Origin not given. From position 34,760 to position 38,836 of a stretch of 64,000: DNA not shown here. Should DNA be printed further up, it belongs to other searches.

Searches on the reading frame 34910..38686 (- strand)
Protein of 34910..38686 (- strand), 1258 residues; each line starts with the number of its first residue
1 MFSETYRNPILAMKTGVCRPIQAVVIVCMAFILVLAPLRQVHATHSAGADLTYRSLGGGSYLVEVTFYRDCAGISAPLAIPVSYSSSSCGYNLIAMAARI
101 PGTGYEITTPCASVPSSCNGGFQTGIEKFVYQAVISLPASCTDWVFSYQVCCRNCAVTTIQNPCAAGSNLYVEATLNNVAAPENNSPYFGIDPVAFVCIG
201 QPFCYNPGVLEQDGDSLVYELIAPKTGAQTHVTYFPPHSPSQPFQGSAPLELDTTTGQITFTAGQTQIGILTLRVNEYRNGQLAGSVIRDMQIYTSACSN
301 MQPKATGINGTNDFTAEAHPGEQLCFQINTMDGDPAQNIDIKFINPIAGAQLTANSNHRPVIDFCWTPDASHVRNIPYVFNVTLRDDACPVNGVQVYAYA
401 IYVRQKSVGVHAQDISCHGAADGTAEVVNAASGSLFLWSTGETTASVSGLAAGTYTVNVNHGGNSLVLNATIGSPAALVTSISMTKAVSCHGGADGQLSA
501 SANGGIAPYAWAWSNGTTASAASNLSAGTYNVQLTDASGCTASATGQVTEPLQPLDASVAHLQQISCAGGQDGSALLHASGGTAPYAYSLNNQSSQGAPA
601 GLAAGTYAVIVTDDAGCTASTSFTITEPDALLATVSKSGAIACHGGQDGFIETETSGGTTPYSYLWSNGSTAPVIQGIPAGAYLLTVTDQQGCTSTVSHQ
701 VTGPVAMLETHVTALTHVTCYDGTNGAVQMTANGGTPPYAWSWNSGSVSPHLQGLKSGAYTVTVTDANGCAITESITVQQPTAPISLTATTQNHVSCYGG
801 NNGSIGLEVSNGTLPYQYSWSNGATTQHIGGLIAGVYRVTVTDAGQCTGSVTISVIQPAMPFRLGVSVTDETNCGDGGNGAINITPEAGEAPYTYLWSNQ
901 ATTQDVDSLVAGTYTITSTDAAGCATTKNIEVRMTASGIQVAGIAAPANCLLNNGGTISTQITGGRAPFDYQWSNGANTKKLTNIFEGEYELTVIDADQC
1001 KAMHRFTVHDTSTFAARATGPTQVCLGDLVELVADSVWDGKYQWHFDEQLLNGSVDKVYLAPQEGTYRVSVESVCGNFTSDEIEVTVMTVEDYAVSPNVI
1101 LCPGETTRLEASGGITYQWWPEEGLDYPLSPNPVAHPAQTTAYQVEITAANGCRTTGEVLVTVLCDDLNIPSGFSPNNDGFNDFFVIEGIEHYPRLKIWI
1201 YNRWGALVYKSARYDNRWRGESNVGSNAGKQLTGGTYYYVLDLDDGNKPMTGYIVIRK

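Call 4: search_protein_families(library=pfam, proteins=[window:34910-38686:-], max_evalue=0.1)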
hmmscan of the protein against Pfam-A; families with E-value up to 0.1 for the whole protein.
window:34910-38686:- (1258 aa): 11 families
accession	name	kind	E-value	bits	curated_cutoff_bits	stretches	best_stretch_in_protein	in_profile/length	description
PF13573.12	SprB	-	2e-55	184.6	28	7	790-825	2-37/37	SprB repeat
PF13585.12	CHU_C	-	1.1e-27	96.3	27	1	1169-1256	2-86/86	CHU_C Type IX secretion signal domain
PF06832.18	BiPBP_C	-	1.3e-08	35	26.8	0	724-773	31-87/90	Penicillin-Binding Protein C-terminus Family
PF18962.6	Por_Secre_tail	-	6.8e-06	26.7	27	0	441-466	44-69/75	Secretion system C-terminal sorting domain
PF19081.6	Ig_7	-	0.0007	20.3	27.3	1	1096-1163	7-80/84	Ig-like domain CHU_C associated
PF11589.14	DUF3244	-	0.016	15.6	25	0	760-787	42-69/96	Domain of unknown function (DUF3244)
PF16967.11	TcfC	-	0.019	15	29.4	0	50-69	35-54/68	E-set like domain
PF04862.18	DUF642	-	0.029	14.6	27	0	744-790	64-110/157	Protein of unknown function (DUF642)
PF05410.19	Peptidase_C31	-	0.038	14.5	25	0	275-316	47-87/105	Porcine arterivirus-type cysteine proteinase alpha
PF17210.9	SdrD_B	-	0.048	14.3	29.7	0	523-552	53-82/112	SdrD B-like domain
PF09912.14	DUF2141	-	0.06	13.7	24.4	0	600-615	49-64/112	Uncharacterized protein conserved in bacteria (DUF2141)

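Call 5: search_protein_families(library=ncbifam, proteins=[window:34910-38686:-], max_evalue=0.1)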
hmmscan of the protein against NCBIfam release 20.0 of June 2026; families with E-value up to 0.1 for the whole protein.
window:34910-38686:- (1258 aa): 4 families
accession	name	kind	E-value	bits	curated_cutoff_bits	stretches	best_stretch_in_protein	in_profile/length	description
TIGR04131.1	Bac_Flav_CTERM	domain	1.4e-14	54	35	1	1169-1256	2-83/85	T9SS type B sorting domain-containing protein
TIGR04183.1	Por_Secre_tail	domain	3.4e-09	36.5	23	0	427-465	25-64/72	T9SS type A sorting domain-containing protein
NF045619.1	adhes_GNV_Cterm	subfamily_domain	2.9e-05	23.5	180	1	400-547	196-338/458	BapA/Bap/LapF family large adhesin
NF052417.1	exo_morph_CdeC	equivalog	0.029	13.3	350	1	1061-1097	146-182/368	exosporium morphogenetic protein CdeC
